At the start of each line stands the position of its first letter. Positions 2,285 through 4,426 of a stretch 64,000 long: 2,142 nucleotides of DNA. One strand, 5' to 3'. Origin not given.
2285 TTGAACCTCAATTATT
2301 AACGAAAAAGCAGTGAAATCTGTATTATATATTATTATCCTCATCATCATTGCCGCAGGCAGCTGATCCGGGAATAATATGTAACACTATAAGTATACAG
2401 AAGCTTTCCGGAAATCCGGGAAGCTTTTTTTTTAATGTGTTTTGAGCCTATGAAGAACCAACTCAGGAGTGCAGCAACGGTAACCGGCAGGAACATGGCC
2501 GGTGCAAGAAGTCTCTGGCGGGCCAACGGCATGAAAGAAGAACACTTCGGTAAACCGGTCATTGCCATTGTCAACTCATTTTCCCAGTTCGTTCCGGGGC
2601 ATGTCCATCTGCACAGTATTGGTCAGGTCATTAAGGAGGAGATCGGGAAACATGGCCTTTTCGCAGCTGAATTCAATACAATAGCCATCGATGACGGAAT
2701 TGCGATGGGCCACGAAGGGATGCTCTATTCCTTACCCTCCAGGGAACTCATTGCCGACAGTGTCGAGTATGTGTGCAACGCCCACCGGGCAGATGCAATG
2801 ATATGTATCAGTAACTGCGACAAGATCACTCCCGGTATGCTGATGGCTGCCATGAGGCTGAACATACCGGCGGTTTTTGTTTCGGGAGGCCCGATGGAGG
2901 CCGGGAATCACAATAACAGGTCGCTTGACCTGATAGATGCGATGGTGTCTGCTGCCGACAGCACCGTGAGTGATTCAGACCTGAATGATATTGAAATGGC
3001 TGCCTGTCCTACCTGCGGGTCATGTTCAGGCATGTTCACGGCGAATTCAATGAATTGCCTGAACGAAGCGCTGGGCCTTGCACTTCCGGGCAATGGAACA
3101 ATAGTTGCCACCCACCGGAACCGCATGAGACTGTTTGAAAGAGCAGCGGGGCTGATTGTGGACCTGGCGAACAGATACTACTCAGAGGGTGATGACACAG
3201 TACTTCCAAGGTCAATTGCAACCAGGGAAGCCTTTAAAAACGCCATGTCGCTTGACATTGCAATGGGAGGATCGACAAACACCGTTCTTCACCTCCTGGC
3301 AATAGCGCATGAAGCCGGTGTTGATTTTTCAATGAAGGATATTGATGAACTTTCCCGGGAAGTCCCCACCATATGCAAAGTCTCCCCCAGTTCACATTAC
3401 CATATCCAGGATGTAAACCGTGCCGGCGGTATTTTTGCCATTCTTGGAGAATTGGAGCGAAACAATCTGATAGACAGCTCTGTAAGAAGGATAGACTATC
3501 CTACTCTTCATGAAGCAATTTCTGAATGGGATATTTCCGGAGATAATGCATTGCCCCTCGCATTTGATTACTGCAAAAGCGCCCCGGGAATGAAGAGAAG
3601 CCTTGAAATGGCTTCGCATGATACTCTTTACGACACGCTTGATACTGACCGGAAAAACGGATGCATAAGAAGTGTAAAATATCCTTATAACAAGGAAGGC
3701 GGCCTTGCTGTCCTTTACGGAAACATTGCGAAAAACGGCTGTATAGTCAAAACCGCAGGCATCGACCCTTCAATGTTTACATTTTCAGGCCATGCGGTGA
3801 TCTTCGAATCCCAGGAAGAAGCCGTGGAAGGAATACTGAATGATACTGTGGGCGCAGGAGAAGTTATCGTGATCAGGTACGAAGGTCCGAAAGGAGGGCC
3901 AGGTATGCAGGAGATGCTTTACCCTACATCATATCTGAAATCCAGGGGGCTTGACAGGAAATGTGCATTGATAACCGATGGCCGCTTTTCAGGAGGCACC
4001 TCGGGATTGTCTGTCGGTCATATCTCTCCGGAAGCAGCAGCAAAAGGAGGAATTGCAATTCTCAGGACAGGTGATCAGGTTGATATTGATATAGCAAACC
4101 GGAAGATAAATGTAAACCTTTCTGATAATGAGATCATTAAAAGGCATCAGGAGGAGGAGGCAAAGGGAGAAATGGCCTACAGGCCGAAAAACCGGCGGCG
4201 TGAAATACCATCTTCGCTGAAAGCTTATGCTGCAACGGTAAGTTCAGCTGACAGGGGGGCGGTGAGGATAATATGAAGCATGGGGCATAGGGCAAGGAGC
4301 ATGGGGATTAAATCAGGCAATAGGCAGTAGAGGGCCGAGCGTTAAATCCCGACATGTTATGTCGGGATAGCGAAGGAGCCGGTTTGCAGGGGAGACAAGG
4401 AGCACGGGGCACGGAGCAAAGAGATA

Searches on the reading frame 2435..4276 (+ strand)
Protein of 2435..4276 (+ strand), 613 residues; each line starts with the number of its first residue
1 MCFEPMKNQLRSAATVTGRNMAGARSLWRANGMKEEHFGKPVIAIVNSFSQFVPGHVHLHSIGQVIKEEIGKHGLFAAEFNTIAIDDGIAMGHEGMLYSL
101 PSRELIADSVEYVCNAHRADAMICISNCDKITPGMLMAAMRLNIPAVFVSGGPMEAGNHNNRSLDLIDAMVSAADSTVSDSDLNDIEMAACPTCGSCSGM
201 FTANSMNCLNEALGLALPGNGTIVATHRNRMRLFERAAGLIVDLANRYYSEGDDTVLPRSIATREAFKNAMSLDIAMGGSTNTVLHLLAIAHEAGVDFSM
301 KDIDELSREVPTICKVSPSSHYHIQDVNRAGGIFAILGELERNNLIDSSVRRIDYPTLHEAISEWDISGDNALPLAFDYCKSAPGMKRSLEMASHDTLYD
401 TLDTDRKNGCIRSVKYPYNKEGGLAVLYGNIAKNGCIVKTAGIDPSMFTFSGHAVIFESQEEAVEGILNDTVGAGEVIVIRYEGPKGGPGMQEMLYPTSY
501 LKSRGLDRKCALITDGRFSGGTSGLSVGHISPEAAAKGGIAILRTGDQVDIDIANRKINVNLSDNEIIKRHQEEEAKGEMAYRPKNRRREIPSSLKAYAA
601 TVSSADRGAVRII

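Call 9: find_encoding_contigs(protein=window:2435-4276:+, flank=10000, max_places=6)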
Protein window:2435-4276:+ (613 aa): no gene with exactly this product is on record in the collection.

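Call 10: search_protein_families(library=pfam, proteins=[window:2435-4273:+])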
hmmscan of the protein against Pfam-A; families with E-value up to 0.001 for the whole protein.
window:2435-4273:+ (613 aa): 2 families
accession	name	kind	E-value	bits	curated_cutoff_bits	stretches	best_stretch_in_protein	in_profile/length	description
PF00920.27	ILVD_EDD_N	-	5.7e-128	427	27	1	40-360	1-315/316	Dihydroxy-acid/6-phosphogluconate dehydratase N-terminal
PF24877.1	ILV_EDD_C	-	6.1e-72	241.5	27.7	1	410-609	2-191/191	Dihydroxy-acid/6-phosphogluconate dehydratase C-terminal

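Call 47: find_homologous_proteins(query=window:2435-4273:+, max_evalue=1e-100)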
Query window:2435-4273:+ (613 aa): 8000 proteins with E <= 1e-100 among 8000 candidates; the best 120 are listed.
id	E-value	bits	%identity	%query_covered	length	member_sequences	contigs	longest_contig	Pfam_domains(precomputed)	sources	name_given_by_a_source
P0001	0.0e+0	1337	97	99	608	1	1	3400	PF24877.2,PF00920.28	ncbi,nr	ncbi:MAG TPA: dihydroxy-acid dehydratase [Bacteroidales bacterium]|nr:dihydroxy-acid dehydratase [Ba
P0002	0.0e+0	1333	96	99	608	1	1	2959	PF24877.2,PF00920.28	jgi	-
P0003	0.0e+0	1323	96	99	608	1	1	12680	PF24877.2,PF00920.28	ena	-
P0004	0.0e+0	1319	96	99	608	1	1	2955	PF24877.2,PF00920.28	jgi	jgi:dihydroxy-acid dehydratase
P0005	0.0e+0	1319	96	99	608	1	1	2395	PF24877.2,PF00920.28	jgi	jgi:dihydroxy-acid dehydratase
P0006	0.0e+0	1313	95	99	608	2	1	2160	PF24877.2,PF00920.28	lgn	-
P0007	0.0e+0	1294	94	99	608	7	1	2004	PF24877.2,PF00920.28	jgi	-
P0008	0.0e+0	1291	93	99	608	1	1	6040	PF24877.2,PF00920.28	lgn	-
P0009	0.0e+0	1285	93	99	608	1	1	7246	PF24877.2,PF00920.28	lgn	-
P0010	0.0e+0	1285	92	99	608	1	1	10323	PF24877.2,PF00920.28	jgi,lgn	-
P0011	0.0e+0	1284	93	99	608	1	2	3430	PF24877.2,PF00920.28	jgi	jgi:dihydroxy-acid dehydratase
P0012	0.0e+0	1282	93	99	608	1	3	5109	PF24877.2,PF00920.28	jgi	jgi:dihydroxy-acid dehydratase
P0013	0.0e+0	1281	93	99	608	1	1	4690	PF24877.2,PF00920.28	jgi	jgi:dihydroxy-acid dehydratase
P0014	0.0e+0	1281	92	99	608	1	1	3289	PF24877.2,PF00920.28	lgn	-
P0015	0.0e+0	1278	92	99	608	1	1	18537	PF24877.2,PF00920.28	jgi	-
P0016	0.0e+0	1278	93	99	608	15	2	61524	PF24877.2,PF00920.28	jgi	-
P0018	0.0e+0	1273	92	99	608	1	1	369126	PF24877.2,PF00920.28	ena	-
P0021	0.0e+0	1263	91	99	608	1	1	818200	PF24877.2,PF00920.28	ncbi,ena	-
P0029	0.0e+0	1237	89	99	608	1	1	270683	PF24877.2,PF00920.28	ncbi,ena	-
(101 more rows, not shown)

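Call 48: find_encoding_contigs(protein=P0003, flank=10000, max_places=1)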
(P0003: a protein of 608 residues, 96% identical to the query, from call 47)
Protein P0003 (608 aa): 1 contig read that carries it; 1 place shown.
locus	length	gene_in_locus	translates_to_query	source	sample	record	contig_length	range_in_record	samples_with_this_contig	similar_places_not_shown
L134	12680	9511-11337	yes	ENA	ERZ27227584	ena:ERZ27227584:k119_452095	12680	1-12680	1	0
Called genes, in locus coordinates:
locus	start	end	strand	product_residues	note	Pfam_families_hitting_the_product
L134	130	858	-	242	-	PF00899:ThiF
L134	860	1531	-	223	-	PF01026:TatD_DNase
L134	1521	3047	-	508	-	PF00749:tRNA-synt_1c, PF19269:Anticodon_2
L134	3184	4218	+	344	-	PF08240:ADH_N, PF16912:Glu_dehyd_C (faint), PF00107:ADH_zinc_N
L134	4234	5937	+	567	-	PF00501:AMP-binding, PF13193:AMP-binding_C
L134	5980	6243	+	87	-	PF00550:PP-binding (weak)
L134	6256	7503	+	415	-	PF00155:Aminotran_1_2, PF00464:SHMT (weak)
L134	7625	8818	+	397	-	PF00155:Aminotran_1_2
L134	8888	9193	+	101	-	-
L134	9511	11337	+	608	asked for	PF00920:ILVD_EDD_N, PF24877:ILV_EDD_C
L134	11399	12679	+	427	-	?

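Call 49: find_encoding_contigs(protein=P0016, flank=10000, max_places=1)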
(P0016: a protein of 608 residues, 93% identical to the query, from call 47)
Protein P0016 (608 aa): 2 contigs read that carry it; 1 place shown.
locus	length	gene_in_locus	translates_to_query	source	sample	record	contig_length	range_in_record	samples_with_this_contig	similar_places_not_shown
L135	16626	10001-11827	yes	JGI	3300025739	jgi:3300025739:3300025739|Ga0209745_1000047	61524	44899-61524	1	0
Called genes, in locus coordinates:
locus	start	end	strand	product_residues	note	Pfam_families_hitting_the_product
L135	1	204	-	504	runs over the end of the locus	PF00749:tRNA-synt_1c, PF19269:Anticodon_2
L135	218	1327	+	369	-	PF08240:ADH_N, PF16912:Glu_dehyd_C (weak), PF00107:ADH_zinc_N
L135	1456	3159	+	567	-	PF00501:AMP-binding, PF13193:AMP-binding_C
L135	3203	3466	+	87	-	-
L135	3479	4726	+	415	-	PF00155:Aminotran_1_2, PF00464:SHMT (faint)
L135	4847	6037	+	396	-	PF00155:Aminotran_1_2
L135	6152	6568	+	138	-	-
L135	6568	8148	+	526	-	-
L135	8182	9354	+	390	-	PF13353:Fer4_12, PF04055:Radical_SAM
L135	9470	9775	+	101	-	-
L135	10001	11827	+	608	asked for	PF00920:ILVD_EDD_N, PF24877:ILV_EDD_C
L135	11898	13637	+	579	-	PF02776:TPP_enzyme_N, PF00205:TPP_enzyme_M, PF02775:TPP_enzyme_C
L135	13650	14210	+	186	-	PF01842:ACT, PF22629:ACT_AHAS_ss, PF10369:ALS_ss_C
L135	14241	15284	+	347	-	PF07991:KARI_N, PF01450:KARI_C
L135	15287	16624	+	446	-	?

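Call 50: find_encoding_contigs(protein=P0021, flank=10000, max_places=1)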
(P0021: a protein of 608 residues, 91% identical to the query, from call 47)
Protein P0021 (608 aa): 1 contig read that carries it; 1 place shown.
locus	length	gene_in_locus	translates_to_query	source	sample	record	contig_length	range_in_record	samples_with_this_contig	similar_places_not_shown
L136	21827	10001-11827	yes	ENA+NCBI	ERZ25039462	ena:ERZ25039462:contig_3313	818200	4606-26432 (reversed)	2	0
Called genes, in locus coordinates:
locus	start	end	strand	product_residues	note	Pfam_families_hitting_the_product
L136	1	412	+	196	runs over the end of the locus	-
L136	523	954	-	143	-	-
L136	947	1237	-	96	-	PF00899:ThiF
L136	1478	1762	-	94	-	PF01026:TatD_DNase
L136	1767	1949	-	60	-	-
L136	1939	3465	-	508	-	PF00749:tRNA-synt_1c, PF19269:Anticodon_2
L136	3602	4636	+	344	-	PF08240:ADH_N, PF16912:Glu_dehyd_C (faint), PF00107:ADH_zinc_N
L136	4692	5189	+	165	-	PF00501:AMP-binding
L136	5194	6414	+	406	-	PF00501:AMP-binding, PF13193:AMP-binding_C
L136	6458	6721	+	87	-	-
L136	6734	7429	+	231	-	PF00155:Aminotran_1_2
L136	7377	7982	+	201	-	PF00155:Aminotran_1_2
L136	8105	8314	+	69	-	-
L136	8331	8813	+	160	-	PF00155:Aminotran_1_2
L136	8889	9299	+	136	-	PF00155:Aminotran_1_2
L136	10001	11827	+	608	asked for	PF00920:ILVD_EDD_N, PF24877:ILV_EDD_C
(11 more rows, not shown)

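Call 51: find_encoding_contigs(protein=P0029, flank=10000, max_places=1)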
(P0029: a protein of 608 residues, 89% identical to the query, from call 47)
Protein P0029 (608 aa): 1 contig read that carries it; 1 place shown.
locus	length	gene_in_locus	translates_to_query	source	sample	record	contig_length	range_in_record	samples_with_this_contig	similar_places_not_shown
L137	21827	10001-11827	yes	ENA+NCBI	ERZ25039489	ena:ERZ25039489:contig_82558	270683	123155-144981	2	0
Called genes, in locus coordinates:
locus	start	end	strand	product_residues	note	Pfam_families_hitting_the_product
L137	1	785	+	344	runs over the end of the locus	PF08240:ADH_N, PF16912:Glu_dehyd_C (weak), PF00107:ADH_zinc_N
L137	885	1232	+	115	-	PF05635:23S_rRNA_IVP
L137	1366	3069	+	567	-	PF00501:AMP-binding, PF13193:AMP-binding_C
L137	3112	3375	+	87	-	-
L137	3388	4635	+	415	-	PF00155:Aminotran_1_2, PF00464:SHMT (faint)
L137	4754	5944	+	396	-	PF00155:Aminotran_1_2, PF00266:Aminotran_5 (faint)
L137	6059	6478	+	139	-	-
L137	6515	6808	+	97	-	-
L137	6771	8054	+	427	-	-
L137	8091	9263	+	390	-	PF13353:Fer4_12, PF04055:Radical_SAM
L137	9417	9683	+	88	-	-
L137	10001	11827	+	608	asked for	PF00920:ILVD_EDD_N, PF24877:ILV_EDD_C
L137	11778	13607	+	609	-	PF02776:TPP_enzyme_N, PF00205:TPP_enzyme_M, PF02775:TPP_enzyme_C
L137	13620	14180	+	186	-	PF01842:ACT, PF22629:ACT_AHAS_ss, PF10369:ALS_ss_C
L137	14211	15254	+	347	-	PF07991:KARI_N, PF01450:KARI_C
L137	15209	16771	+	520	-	PF00682:HMGL-like, PF22617:HCS_D2, PF08502:LeuA_dimer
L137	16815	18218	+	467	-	PF00330:Aconitase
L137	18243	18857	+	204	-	PF00694:Aconitase_C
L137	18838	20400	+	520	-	PF00682:HMGL-like, PF22617:HCS_D2, PF08502:LeuA_dimer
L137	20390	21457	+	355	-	PF00180:Iso_dh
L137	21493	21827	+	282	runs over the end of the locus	PF00800:PDT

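Call 54: find_encoding_contigs(protein=P0001, flank=10000, max_places=1)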
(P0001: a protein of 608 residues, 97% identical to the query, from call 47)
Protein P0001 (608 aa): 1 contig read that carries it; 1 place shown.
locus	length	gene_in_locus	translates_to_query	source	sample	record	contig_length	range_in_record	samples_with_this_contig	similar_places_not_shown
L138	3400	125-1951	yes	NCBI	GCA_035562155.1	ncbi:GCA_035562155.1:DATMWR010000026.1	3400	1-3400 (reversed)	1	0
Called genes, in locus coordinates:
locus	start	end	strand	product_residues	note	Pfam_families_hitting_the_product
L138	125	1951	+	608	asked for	PF00920:ILVD_EDD_N, PF24877:ILV_EDD_C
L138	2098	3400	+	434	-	PF02776:TPP_enzyme_N, PF00205:TPP_enzyme_M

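Call 55: find_encoding_contigs(protein=P0002, flank=10000, max_places=1)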
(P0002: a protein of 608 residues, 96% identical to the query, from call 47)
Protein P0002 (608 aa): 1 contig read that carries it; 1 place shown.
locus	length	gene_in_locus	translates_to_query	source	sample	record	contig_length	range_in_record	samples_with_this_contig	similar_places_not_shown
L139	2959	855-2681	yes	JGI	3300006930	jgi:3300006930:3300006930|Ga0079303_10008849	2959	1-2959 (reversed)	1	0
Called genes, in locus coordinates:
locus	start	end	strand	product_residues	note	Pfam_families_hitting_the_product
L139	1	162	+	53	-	?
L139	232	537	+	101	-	-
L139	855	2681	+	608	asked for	PF00920:ILVD_EDD_N, PF24877:ILV_EDD_C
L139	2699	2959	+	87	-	?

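Call 56: find_encoding_contigs(protein=P0018, flank=10000, max_places=1)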
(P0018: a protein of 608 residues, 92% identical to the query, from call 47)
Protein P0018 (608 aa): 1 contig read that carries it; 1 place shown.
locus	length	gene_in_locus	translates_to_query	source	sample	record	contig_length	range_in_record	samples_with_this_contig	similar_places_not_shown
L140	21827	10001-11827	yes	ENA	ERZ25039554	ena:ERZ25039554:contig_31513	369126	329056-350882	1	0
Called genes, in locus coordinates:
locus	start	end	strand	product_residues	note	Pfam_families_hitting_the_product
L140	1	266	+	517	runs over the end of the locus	PF00144:Beta-lactamase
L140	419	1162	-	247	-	PF00899:ThiF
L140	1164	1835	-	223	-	PF01026:TatD_DNase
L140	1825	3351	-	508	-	PF00749:tRNA-synt_1c, PF19269:Anticodon_2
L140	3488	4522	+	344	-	PF08240:ADH_N, PF16912:Glu_dehyd_C (weak), PF00107:ADH_zinc_N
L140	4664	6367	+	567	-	PF00501:AMP-binding, PF13193:AMP-binding_C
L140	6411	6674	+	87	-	-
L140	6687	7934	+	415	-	PF00155:Aminotran_1_2, PF00464:SHMT (weak)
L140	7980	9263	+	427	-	PF00155:Aminotran_1_2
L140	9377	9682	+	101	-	-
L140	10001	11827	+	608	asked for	PF00920:ILVD_EDD_N, PF24877:ILV_EDD_C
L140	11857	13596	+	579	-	PF02776:TPP_enzyme_N, PF00205:TPP_enzyme_M, PF02775:TPP_enzyme_C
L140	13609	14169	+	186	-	PF01842:ACT, PF22629:ACT_AHAS_ss, PF10369:ALS_ss_C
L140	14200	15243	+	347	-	PF07991:KARI_N, PF01450:KARI_C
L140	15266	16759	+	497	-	PF00682:HMGL-like, PF22617:HCS_D2, PF08502:LeuA_dimer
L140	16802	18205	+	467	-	PF00330:Aconitase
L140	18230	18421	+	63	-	-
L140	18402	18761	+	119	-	PF00694:Aconitase_C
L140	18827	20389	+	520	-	PF00682:HMGL-like, PF22617:HCS_D2, PF08502:LeuA_dimer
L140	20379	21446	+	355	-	PF00180:Iso_dh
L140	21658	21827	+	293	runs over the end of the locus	PF00800:PDT, PF01842:ACT (weak)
